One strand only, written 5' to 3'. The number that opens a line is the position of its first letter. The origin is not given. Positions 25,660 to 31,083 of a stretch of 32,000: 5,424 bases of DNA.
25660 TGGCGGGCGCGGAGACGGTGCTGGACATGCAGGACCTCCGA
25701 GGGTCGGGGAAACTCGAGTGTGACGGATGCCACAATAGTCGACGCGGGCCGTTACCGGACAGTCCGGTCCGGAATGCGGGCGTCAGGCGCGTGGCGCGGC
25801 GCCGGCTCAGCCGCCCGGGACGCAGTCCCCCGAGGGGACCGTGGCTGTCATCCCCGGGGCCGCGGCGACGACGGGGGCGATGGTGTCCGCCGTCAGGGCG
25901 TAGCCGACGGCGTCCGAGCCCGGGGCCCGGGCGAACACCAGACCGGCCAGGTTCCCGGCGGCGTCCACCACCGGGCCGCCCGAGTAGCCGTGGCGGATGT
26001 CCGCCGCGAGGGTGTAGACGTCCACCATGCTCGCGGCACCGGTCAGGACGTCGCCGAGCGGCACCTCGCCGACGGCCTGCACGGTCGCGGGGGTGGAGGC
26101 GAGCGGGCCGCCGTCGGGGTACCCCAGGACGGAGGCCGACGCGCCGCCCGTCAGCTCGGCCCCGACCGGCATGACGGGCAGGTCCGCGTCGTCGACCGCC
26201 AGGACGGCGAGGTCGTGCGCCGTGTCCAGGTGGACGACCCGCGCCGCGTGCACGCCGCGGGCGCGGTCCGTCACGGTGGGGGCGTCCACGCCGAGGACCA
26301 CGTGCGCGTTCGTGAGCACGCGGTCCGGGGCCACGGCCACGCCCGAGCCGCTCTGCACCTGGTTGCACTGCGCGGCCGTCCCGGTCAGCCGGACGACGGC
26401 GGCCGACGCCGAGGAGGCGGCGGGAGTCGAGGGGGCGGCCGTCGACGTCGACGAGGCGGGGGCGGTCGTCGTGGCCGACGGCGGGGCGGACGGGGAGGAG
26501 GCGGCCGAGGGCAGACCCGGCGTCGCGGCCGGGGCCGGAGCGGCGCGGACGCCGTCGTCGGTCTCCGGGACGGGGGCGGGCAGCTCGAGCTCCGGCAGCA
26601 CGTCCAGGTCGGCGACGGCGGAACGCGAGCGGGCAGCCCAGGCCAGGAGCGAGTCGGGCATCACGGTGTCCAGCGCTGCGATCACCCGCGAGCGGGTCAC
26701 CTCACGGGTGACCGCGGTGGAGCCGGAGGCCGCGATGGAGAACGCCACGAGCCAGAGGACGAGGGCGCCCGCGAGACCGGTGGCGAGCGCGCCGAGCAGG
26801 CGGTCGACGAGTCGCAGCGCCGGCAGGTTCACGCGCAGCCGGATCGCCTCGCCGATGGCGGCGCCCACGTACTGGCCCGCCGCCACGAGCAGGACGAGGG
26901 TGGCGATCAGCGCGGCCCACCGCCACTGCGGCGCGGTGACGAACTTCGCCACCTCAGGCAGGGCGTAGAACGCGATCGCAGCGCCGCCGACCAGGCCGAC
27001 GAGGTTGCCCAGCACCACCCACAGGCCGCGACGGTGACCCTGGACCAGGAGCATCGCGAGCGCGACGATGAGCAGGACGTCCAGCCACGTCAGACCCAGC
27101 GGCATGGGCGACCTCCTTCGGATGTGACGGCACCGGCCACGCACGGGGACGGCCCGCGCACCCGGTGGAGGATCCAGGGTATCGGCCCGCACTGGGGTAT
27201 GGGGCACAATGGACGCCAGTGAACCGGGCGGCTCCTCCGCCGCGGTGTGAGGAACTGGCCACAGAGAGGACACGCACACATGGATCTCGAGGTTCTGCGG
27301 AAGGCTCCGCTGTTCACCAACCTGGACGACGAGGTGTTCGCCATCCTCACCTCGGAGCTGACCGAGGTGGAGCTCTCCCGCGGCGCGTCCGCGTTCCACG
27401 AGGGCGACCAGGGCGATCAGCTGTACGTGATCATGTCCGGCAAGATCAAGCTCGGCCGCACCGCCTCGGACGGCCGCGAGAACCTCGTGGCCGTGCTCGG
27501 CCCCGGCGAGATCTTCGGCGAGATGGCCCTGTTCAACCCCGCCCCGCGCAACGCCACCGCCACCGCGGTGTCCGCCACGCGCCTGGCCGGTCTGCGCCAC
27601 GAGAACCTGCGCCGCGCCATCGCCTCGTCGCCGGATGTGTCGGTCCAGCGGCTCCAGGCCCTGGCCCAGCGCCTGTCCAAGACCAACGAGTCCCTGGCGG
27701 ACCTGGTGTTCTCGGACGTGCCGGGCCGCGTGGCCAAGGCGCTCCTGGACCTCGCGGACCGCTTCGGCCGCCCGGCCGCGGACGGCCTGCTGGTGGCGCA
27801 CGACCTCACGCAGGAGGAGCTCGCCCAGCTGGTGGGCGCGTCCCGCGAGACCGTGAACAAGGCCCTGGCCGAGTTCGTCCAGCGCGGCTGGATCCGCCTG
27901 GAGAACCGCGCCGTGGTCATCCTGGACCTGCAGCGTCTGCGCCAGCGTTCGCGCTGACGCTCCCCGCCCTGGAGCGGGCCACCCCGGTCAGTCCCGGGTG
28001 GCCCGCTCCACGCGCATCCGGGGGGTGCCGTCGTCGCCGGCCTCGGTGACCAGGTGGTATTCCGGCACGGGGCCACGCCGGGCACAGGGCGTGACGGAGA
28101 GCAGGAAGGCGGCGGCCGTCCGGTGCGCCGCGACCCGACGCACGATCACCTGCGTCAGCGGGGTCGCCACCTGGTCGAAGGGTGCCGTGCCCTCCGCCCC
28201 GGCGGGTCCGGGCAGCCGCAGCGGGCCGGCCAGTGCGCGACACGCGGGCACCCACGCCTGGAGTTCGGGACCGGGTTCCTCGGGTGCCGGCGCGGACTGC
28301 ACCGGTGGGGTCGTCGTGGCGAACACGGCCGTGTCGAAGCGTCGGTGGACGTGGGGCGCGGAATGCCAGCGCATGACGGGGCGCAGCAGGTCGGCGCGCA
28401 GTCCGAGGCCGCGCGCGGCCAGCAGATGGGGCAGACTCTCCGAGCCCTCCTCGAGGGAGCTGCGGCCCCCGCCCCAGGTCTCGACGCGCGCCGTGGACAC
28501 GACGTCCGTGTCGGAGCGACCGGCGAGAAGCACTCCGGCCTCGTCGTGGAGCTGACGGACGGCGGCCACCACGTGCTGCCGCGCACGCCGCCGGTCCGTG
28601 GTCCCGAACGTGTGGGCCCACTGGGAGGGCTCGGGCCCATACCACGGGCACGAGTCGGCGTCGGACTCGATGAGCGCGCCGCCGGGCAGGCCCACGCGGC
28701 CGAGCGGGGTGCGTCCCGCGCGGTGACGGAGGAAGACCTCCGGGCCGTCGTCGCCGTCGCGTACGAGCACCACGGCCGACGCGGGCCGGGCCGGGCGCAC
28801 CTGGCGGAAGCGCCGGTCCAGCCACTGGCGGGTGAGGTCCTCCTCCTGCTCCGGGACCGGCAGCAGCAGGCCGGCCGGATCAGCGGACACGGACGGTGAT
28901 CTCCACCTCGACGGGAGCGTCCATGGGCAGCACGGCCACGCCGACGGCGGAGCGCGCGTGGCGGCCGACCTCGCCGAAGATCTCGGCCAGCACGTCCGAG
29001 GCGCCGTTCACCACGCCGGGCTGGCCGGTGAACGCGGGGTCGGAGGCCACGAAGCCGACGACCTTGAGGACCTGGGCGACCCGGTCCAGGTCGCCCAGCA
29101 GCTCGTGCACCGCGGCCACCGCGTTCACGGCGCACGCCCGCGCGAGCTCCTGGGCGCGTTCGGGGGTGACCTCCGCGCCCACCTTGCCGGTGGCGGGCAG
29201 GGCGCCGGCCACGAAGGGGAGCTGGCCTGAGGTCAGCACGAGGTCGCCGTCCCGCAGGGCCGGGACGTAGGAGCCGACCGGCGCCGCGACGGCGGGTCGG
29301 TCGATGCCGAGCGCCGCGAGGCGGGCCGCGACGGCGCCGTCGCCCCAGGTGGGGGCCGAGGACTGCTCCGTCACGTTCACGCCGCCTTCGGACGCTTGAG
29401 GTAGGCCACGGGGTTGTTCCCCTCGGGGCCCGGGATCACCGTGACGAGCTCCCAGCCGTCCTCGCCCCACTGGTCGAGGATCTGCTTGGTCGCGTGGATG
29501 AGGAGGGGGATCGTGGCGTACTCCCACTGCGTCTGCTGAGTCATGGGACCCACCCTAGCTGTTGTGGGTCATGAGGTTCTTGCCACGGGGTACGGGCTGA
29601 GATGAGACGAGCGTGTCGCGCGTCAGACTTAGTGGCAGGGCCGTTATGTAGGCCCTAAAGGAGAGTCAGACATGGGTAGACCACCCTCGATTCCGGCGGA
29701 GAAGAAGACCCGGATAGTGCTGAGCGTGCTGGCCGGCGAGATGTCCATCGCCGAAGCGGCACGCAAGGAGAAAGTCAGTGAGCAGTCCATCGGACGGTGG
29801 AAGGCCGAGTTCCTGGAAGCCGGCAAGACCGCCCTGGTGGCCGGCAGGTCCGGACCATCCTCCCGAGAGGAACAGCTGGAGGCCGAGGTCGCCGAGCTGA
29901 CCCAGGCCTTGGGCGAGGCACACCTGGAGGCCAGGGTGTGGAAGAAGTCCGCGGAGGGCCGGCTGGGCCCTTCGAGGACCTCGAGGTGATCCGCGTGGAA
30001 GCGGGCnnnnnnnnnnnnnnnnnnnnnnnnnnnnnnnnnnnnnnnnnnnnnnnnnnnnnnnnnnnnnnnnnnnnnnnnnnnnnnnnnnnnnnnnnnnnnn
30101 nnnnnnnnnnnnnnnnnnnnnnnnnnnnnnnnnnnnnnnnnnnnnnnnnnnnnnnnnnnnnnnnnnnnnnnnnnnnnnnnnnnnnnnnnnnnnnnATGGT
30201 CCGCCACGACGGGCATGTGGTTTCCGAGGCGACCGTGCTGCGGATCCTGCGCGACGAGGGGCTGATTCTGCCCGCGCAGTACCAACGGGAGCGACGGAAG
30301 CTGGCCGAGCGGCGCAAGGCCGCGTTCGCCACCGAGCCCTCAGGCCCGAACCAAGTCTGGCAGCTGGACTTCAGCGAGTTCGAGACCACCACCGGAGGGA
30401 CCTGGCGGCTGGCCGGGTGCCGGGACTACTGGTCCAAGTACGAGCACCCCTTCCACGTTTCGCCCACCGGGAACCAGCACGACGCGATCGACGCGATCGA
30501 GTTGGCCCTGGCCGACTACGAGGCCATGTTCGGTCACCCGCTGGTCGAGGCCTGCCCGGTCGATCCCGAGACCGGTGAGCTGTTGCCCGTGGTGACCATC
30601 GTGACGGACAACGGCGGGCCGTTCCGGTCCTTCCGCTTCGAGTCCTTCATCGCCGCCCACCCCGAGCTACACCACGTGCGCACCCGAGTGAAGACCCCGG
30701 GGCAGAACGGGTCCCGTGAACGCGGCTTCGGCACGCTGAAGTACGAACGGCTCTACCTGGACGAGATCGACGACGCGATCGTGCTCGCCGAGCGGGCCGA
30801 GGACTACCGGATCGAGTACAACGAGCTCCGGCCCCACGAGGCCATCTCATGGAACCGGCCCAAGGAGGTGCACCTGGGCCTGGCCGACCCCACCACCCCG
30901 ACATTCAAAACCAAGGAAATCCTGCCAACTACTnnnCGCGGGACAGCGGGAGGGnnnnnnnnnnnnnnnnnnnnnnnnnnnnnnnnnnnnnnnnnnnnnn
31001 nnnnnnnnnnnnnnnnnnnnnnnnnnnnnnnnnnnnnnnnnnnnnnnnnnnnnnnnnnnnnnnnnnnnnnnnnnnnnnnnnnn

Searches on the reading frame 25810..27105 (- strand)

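Call 65: search_protein_families(library=pfam, proteins=[window:25810-27105:-], max_evalue=0.001)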
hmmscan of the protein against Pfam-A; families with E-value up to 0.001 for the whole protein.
window:25810-27105:- (432 aa): 3 families
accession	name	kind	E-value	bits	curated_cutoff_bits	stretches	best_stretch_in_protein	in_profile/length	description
PF13365.12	Trypsin_2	-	4.9e-23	82.9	27.6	1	253-389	1-144/144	Trypsin-like peptidase domain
PF02674.22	Colicin_V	-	3.8e-17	63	29.3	1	8-149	1-143/144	Colicin V production protein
PF00089.32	Trypsin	-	6.8e-06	26.5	20.6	1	252-393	26-198/220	Trypsin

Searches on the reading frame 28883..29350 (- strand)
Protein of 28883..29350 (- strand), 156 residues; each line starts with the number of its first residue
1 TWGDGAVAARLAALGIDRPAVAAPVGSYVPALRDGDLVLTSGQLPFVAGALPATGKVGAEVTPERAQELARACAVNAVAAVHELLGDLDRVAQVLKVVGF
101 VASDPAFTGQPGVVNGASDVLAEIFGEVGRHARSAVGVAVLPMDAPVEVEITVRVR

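Call 65: search_protein_families(library=pfam, proteins=[window:28883-29350:-], max_evalue=0.001)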
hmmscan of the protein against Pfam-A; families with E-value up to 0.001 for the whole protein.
window:28883-29350:- (156 aa): 2 families
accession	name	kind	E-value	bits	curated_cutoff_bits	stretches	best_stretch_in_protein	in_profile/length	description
PF14588.11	YjgF_endoribonc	-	2.5e-24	86.2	35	1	9-145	2-138/148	YjgF/chorismate_mutase-like, putative endoribonuclease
PF01042.26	Ribonuc_L-PSP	-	1.1e-15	58.2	27.3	1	23-154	6-120/121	Endoribonuclease L-PSP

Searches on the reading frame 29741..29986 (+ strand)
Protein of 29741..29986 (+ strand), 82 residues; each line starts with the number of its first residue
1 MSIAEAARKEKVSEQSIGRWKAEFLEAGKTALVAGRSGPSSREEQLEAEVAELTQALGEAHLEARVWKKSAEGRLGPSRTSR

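Call 65: search_protein_families(library=pfam, proteins=[window:29741-29986:+], max_evalue=0.001)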
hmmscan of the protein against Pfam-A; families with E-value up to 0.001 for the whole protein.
window:29741-29986:+ (82 aa): 2 families
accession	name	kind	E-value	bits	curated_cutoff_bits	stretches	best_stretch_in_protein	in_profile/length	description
PF01527.26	HTH_Tnp_1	-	8.1e-05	23.2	24.1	1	2-57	25-74/75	Transposase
PF13518.12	HTH_28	-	0.00011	22.7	25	1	2-39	14-51/52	Helix-turn-helix domain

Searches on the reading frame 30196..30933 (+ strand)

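Call 65: search_protein_families(library=pfam, proteins=[window:30196-30933:+], max_evalue=0.001)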
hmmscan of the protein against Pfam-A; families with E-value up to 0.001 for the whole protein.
window:30196-30933:+ (246 aa): 2 families
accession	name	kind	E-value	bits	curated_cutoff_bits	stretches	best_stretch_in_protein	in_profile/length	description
PF13683.12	rve_3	-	6.1e-09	36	26.5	1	160-222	5-67/67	Integrase core domain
PF00665.32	rve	-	2.4e-05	25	32.6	1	49-155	2-90/102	Integrase core domain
